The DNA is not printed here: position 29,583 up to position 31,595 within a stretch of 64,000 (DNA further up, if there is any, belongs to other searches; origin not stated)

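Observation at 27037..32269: Five-gene, translationally coupled vWA / Ser-Thr kinase-FHA / zinc-ribbon-FHA / PPP-phosphatase / double-zinc-ribbon-FHA-TM cassette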

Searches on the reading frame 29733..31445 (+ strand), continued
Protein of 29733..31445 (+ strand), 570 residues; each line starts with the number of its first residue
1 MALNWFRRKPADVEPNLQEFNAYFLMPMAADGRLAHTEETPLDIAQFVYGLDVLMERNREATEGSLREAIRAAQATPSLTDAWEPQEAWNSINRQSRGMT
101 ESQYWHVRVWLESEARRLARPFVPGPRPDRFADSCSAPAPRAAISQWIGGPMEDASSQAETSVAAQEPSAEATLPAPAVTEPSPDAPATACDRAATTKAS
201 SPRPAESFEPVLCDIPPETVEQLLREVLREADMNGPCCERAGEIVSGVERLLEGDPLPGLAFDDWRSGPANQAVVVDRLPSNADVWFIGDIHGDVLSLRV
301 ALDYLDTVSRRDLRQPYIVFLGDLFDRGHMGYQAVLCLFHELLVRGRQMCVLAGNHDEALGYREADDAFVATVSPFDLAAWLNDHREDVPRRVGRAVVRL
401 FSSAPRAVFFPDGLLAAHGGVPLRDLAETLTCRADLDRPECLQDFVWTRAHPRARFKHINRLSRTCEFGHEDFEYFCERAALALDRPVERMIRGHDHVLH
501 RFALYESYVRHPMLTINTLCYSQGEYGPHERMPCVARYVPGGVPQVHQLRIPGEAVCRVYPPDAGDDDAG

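Call 57: find_encoding_contigs(protein=P0057, flank=10000, max_places=1)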
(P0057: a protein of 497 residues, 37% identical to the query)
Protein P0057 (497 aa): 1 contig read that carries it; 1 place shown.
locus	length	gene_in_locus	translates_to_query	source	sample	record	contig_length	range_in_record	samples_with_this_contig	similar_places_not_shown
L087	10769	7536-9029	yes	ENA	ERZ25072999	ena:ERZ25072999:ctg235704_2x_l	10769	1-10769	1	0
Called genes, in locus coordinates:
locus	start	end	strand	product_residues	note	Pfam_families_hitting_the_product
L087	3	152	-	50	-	?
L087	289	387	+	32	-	-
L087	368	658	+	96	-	-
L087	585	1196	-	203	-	-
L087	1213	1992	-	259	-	PF01011:PQQ (faint), PF13570:Beta-prop_ACSF4 (faint), PF13360:PQQ_2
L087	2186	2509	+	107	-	PF01894:YjbQ (weak)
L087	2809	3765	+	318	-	-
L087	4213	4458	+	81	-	-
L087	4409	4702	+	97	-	-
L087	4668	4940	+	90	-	-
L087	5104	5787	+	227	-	-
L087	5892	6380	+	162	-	PF00069:Pkinase (weak)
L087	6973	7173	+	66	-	-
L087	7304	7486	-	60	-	-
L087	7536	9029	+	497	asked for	PF00149:Metallophos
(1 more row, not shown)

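Call 58: predict_structure(alignment_id=A1)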
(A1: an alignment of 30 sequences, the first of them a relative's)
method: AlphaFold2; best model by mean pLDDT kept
length: 570 residues; sequences in the alignment: 30
mean_pLDDT: 83.3   pTM: 0.78
mean pLDDT of the five models: 83.3, 82.9, 82.2, 81.4, 80.6
residues with pLDDT >= 90: 322; 70-90: 129; 50-70: 68; < 50: 51
segments of 3 or more residues with pLDDT < 50: 161-201, 566-570
pLDDT, mean of each block of 10 residues (from residue 1): 54 84 93 76 89 89 91 91 95 91 87 92 92 66 67 52 39 37 40 41 65 89 88 79 97 88 95 96 94 93 93 93 92 95 95 95 94 86 94 97 97 96 92 96 91 76 75 96 98 79 89 92 54 92 95 87 54
secondary structure, 60 per line:
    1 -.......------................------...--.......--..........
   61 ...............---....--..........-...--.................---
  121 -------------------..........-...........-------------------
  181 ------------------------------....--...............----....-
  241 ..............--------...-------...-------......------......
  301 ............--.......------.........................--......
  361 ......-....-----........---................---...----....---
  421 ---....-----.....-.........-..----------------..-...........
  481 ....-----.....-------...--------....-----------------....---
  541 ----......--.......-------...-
elements in order: H2-8 H15-30 H42-48 H51-75 H79-82 H85-94 H101-117 H140-149 H151-161 E211-214 H217-231 H236-239 H241-254 E273-275 E283-288 H295-312 E315-321 H328-348 E349-352 H355-359 E360-363 E368-371 H377-384 H388-403 E407-409 E414-417 H424-427 H433-437 H439-447 H470-484 E490-494 E502-504 E513-516 E534-537 E545-550 H553-559

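Call 62: fold_search(model_id=the predicted structure, library=pdb)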
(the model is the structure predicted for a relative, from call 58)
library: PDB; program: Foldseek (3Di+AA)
matches with E <= 10: 467; with E <= 0.001: 173
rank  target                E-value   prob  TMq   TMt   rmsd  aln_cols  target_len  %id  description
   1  1wao_1                3.7e-13  1.00  0.42  0.50  19.9       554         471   13  PP5 structure (released 2005-02-22)
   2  1wao_4                9.8e-13  1.00  0.41  0.49  20.3       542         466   12  PP5 structure (released 2005-02-22)
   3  1wao_2                9.8e-13  1.00  0.42  0.50  20.7       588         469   12  PP5 structure (released 2005-02-22)
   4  5ui1_D                1.4e-12  1.00  0.40  0.68   6.0       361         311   16  Crystal Structure of Human Protein Phosphatase 5C (PP5C) in complex with a triazole inhibitor (released 2018-01-17)
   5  4zvz_C                2.6e-12  1.00  0.40  0.69   7.2       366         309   17  Co-crystal structures of PP5 in complex with 5-methyl-7-oxabicyclo[2.2.1]heptane-2,3-dicarboxylic acid (released 2016-04-27)
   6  3h64_D                4.0e-12  1.00  0.40  0.68   6.0       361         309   17  Catalytic domain of human Serine/Threonine Phosphatase 5 (PP5c) with two Mn2+ atoms complexed with endothall (released 2009-09-29)
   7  4zvz_D                4.7e-12  1.00  0.38  0.65   6.4       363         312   16  Co-crystal structures of PP5 in complex with 5-methyl-7-oxabicyclo[2.2.1]heptane-2,3-dicarboxylic acid (released 2016-04-27)
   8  7zr5_P                4.9e-12  1.00  0.42  0.54  13.3       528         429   12  CryoEM structure of HSP90-CDC37-BRAF(V600E)-PP5(closed) complex (released 2022-12-14)
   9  3h64_A                5.5e-12  1.00  0.41  0.71   5.8       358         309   16  Catalytic domain of human Serine/Threonine Phosphatase 5 (PP5c) with two Mn2+ atoms complexed with endothall (released 2009-09-29)
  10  7obe_B                5.5e-12  1.00  0.42  0.49  19.4       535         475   13  X-ray structure of the phosphatase PAPP5 from Arabidopsis thaliana (released 2021-06-09)
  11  5ui1_B                5.8e-12  1.00  0.39  0.67   6.1       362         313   16  Crystal Structure of Human Protein Phosphatase 5C (PP5C) in complex with a triazole inhibitor (released 2018-01-17)
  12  4ja7                  6.8e-12  1.00  0.42  0.50  19.9       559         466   12  Rat PP5 co-crystallized with P5SA-2 (released 2014-02-19)
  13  4zvz_A                7.2e-12  1.00  0.40  0.69   5.9       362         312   16  Co-crystal structures of PP5 in complex with 5-methyl-7-oxabicyclo[2.2.1]heptane-2,3-dicarboxylic acid (released 2016-04-27)
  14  4ja9                  8.0e-12  1.00  0.40  0.48  17.7       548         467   13  Rat PP5 apo (released 2014-02-19)
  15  7obe_A                8.0e-12  1.00  0.40  0.47  20.0       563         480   13  X-ray structure of the phosphatase PAPP5 from Arabidopsis thaliana (released 2021-06-09)
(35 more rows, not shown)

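Call 81: search_protein_families(library=pfam, proteins=[L024:1715-2599:-, L024:4549-5040:+, L024:10230-11072:-, L024:11069-11776:-, L024:12102-14465:-, L024:15639-16718:-, L030:862-2751:+, L030:2751-3293:+, L030:3293-5035:+, L030:9711-12674:-], max_evalue=0.0001)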
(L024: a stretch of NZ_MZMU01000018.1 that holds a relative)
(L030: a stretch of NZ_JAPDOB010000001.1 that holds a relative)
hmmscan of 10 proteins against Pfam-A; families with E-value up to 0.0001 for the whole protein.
L024:1715-2599:- (294 aa): 1 family
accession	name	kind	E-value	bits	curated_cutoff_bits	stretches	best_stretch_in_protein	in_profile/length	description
PF01904.24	DUF72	-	4e-59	200.7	25.3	1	73-287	1-216/217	Protein of unknown function DUF72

L024:4549-5040:+ (163 aa): 0 families

L024:10230-11072:- (280 aa): 2 families
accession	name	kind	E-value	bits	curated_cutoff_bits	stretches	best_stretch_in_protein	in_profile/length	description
PF12804.13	NTP_transf_3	-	8.5e-35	120.7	27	1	84-246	2-156/160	MobA-like NTP transferase domain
PF01128.25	IspD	-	3.8e-07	30.5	27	1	81-209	1-126/221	2-C-methyl-D-erythritol 4-phosphate cytidylyltransferase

L024:11069-11776:- (235 aa): 1 family
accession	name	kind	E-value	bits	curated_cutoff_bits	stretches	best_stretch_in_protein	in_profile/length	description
PF13478.12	XdhC_C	-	3e-39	134.8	29.7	1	78-218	2-125/125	XdhC Rossmann domain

L024:12102-14465:- (787 aa): 3 families
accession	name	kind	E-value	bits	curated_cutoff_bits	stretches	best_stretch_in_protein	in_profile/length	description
PF01915.27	Glyco_hydro_3_C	-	8.8e-52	176.4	31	1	342-557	1-200/200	Glycosyl hydrolase family 3 C-terminal domain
PF00933.27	Glyco_hydro_3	-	1.9e-42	146.3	27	1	80-309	68-314/316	Glycosyl hydrolase family 3 N terminal domain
PF14310.12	Fn3-like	-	1.6e-19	70.2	25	1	614-684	1-71/71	Fibronectin type III-like domain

L024:15639-16718:- (359 aa): 4 families
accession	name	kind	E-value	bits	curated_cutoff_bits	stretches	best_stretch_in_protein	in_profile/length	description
PF00005.33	ABC_tran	-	2.2e-37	129.1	25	1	29-171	1-136/137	ABC transporter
PF08402.16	TOBE_2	-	1.1e-15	57.9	21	1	282-355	1-74/76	TOBE domain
PF13304.12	AAA_21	-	2.9e-07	31.3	27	0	41-62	1-22/304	AAA domain, putative AbiEii toxin, Type IV TA system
PF02463.25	SMC_N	-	5.1e-05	23.2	40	0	141-206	134-201/220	RecF/RecN/SMC N terminal domain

L030:862-2751:+ (629 aa): 2 families
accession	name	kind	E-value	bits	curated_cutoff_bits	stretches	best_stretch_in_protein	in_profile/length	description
PF00593.30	TonB_dep_Rec_b-barrel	-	1.2e-22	81.9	27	1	181-600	14-436/436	TonB dependent receptor-like, beta-barrel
PF07715.20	Plug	-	3.3e-18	66.6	23.9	1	56-166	2-107/107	TonB-dependent Receptor Plug Domain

L030:2751-3293:+ (180 aa): 1 family
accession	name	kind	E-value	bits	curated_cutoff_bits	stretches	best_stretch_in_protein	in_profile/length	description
PF13689.11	DUF4154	-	2.3e-35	122.2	24.9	1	32-174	2-142/143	YfiR/HmsC-like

L030:3293-5035:+ (580 aa): 4 families
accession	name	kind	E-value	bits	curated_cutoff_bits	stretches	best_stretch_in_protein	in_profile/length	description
PF02518.31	HATPase_c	-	1.8e-23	83.5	26.4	1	335-445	2-109/111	Histidine kinase-, DNA gyrase B-, and HSP90-like ATPase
PF00072.30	Response_reg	-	2.4e-17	63.6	30.2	1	469-574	1-109/111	Response regulator receiver domain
PF17152.10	CHASE8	-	1.7e-10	41.5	27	1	53-146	7-101/102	Periplasmic sensor domain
PF00512.31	HisKA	-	3.1e-09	37.2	26.9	1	228-291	2-64/66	His Kinase A (phospho-acceptor) domain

L030:9711-12674:- (987 aa): 9 families
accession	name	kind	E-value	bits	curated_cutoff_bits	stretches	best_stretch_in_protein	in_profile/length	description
PF08447.18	PAS_3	-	2.6e-38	130.6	25.6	3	101-182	1-83/89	PAS fold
PF13426.13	PAS_9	-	3.5e-36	124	27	2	90-192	2-103/103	PAS domain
PF00989.32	PAS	-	3.2e-30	104.9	22.6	1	81-190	3-113/113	PAS fold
PF13188.13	PAS_8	-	2.2e-20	72.2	21.8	2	81-132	3-55/65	PAS domain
PF02518.31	HATPase_c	-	1.4e-17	64.6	26.4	1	734-851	3-110/111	Histidine kinase-, DNA gyrase B-, and HSP90-like ATPase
PF00072.30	Response_reg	-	1.8e-16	60.7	30.2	1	875-957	1-83/111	Response regulator receiver domain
PF08448.16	PAS_4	-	8.4e-15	55.4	23.1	2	85-194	1-109/110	PAS fold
PF00512.31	HisKA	-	5.8e-10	39.5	26.9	1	626-689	2-64/66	His Kinase A (phospho-acceptor) domain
PF12860.13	PAS_7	-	1.8e-08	34.9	27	0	339-455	1-113/115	PAS fold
